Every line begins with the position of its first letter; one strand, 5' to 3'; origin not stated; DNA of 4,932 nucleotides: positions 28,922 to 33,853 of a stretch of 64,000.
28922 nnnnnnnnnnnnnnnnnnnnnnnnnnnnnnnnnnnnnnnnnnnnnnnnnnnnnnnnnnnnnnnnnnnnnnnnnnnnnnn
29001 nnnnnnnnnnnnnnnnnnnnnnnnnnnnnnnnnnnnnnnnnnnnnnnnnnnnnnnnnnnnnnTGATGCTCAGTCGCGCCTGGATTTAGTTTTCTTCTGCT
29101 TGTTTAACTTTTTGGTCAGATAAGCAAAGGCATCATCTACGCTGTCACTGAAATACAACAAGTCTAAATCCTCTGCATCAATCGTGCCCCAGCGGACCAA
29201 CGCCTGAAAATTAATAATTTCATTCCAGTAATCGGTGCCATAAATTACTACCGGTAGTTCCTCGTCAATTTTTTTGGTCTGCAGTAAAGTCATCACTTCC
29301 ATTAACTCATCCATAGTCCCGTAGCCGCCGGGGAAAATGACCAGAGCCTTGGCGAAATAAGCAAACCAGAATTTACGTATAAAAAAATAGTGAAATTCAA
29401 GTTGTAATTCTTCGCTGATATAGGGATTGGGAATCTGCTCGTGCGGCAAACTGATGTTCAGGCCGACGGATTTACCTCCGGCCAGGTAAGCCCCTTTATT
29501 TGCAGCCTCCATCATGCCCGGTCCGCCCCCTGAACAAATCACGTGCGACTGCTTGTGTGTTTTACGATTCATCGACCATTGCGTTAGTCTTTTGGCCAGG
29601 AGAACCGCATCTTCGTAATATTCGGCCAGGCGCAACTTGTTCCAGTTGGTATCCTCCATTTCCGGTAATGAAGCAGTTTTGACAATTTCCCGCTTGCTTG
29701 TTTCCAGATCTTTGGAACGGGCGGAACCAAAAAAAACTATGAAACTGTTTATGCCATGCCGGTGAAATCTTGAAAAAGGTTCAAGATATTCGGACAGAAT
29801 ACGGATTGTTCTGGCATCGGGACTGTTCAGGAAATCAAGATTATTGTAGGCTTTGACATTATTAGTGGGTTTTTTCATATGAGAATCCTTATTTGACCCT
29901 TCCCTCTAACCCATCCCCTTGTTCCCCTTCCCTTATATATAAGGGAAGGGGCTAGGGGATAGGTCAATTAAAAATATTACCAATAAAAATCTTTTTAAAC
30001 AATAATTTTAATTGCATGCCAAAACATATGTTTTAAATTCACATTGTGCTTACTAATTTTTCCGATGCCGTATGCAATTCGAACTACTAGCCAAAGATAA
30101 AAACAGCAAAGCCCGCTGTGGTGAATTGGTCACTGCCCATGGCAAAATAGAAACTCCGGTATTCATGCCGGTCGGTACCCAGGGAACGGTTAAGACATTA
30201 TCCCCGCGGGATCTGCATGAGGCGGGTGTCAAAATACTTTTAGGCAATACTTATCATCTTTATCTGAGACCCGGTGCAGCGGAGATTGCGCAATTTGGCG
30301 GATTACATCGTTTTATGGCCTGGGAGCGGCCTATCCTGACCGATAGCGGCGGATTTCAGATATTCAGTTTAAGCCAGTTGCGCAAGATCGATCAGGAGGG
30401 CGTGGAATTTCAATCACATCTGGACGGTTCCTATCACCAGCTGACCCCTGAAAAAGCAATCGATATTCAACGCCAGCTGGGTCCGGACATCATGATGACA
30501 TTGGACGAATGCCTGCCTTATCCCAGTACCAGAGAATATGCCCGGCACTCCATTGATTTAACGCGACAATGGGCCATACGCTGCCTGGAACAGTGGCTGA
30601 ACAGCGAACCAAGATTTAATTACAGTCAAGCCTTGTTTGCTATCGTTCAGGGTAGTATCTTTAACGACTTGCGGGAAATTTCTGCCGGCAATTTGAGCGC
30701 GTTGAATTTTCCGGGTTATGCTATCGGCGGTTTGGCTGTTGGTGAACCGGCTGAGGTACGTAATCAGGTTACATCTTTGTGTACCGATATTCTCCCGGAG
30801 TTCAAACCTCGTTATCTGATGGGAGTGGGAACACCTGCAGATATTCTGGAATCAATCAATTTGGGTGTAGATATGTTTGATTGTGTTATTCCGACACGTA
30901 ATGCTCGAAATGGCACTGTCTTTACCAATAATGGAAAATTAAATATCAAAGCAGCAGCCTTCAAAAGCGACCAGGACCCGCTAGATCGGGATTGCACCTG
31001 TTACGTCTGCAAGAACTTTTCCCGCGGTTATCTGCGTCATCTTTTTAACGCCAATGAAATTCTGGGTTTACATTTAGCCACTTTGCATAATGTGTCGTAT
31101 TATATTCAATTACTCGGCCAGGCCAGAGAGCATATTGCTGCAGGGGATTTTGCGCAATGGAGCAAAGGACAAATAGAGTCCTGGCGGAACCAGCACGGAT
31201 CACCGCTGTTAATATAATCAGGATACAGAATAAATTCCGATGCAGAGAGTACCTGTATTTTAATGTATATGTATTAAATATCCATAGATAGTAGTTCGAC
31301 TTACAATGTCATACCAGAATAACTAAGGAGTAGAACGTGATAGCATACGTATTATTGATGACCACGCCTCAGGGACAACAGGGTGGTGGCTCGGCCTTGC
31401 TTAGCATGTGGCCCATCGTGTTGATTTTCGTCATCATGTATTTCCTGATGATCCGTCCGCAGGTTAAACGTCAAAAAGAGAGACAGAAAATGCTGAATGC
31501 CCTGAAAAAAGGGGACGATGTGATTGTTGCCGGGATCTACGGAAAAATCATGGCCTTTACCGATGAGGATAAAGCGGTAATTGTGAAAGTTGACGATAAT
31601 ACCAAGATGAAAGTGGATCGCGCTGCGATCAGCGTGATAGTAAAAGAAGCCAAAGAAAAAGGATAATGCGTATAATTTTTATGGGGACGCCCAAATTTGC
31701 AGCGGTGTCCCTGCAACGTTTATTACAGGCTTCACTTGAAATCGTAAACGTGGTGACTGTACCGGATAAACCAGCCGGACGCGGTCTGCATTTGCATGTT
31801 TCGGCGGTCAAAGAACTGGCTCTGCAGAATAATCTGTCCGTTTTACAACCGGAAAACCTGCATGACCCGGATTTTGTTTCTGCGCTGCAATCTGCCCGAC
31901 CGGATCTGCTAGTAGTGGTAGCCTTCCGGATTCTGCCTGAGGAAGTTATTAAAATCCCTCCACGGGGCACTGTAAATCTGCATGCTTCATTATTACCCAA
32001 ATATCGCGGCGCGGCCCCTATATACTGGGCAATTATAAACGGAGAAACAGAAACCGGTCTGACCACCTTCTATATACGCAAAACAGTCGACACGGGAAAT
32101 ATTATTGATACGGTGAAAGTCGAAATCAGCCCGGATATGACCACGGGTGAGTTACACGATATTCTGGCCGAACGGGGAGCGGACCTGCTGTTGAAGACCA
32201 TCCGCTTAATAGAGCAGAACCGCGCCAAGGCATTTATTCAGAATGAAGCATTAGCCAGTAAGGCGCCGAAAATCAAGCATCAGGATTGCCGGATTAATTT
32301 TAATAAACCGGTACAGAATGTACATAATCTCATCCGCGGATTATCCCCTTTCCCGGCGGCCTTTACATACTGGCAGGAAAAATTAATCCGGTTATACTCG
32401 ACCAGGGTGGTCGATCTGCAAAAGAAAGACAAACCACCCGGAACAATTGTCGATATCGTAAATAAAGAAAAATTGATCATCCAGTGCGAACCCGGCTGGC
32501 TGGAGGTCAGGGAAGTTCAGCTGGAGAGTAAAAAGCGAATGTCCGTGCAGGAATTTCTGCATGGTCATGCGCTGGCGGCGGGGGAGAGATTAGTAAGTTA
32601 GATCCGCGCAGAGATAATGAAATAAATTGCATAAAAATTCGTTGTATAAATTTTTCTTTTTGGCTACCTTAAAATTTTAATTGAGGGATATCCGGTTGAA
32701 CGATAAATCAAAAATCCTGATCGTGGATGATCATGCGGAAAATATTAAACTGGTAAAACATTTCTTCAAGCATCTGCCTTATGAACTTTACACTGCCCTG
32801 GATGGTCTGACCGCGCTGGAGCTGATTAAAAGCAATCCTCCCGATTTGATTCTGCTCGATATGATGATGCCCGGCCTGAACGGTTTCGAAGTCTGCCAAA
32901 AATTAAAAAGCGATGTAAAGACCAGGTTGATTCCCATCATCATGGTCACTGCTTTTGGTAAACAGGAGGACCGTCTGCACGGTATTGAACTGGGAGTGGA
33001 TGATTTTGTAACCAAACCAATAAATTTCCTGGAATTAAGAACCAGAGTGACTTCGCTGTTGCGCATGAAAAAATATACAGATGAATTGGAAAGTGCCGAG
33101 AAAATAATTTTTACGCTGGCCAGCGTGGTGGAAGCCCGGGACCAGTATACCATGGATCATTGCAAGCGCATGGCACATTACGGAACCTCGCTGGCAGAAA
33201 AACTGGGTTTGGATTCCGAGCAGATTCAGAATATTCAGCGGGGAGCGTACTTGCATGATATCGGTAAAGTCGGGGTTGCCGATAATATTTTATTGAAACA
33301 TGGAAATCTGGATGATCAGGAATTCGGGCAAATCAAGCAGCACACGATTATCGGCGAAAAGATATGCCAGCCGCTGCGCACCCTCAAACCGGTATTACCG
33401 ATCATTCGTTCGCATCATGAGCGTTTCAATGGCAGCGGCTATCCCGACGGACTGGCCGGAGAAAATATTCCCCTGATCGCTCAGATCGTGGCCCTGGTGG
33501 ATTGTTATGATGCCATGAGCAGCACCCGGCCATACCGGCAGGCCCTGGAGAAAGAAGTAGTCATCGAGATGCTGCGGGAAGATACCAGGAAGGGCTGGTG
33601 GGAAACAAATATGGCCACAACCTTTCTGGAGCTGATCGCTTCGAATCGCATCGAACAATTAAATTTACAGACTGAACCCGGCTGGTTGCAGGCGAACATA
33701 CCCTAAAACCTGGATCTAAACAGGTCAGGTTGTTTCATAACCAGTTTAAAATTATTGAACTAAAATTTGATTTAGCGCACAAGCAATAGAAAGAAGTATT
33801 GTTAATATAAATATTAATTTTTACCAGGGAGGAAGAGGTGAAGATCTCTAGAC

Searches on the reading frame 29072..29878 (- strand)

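Call 54: search_protein_families(library=pfam, proteins=[window:29072-29878:-], max_evalue=0.00001)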
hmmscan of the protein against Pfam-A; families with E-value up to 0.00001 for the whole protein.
window:29072-29878:- (269 aa): 2 families
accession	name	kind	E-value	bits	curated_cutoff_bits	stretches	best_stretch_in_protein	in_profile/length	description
PF03641.19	Lysine_decarbox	-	1.5e-27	96.8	27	1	123-253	1-130/131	Possible lysine decarboxylase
PF18306.6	LDcluster4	-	1.7e-07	31.4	26.3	1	109-195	30-113/151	SLOG cluster4 family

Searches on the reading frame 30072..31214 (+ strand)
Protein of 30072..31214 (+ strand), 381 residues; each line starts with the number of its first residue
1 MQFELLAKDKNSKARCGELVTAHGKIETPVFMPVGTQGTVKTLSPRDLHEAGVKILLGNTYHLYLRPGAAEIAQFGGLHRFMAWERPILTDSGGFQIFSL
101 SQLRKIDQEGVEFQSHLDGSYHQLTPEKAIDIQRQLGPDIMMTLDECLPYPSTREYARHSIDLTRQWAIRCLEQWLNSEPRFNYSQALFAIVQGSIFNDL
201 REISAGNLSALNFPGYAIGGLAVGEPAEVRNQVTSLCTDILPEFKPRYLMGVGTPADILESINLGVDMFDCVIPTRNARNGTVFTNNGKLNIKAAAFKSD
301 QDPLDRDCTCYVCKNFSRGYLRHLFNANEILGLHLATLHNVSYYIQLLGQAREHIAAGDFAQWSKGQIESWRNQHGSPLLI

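Call 54: search_protein_families(library=pfam, proteins=[window:30072-31214:+], max_evalue=0.00001)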
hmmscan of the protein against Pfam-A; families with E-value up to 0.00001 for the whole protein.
window:30072-31214:+ (381 aa): 1 family
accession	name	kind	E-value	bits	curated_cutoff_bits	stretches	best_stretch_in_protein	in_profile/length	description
PF01702.25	TGT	-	2.9e-158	527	26.3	1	13-371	2-355/357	Queuine tRNA-ribosyltransferase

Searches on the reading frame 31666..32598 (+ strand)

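Call 54: search_protein_families(library=pfam, proteins=[window:31666-32598:+], max_evalue=0.00001)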
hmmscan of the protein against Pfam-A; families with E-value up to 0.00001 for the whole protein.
window:31666-32598:+ (311 aa): 2 families
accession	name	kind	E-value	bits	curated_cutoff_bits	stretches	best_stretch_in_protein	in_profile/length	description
PF00551.24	Formyl_trans_N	-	4.8e-38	131.2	26.1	1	1-178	1-180/181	Formyl transferase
PF02911.23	Formyl_trans_C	-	2e-29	102.2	21.1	1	202-301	1-99/100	Formyl transferase, C-terminal domain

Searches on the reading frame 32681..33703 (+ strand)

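Call 54: search_protein_families(library=pfam, proteins=[window:32681-33703:+], max_evalue=0.00001)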
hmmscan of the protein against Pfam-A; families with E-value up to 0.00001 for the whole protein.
window:32681-33703:+ (341 aa): 3 families
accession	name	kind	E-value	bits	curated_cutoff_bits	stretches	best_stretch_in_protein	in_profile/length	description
PF13487.12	HD_5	-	1.5e-29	103.3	27.2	1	147-303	4-163/170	HD domain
PF00072.30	Response_reg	-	9.4e-28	97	30.2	1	12-123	1-110/111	Response regulator receiver domain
PF01966.28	HD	-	1.9e-20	73.7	22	1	158-279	2-116/116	HD domain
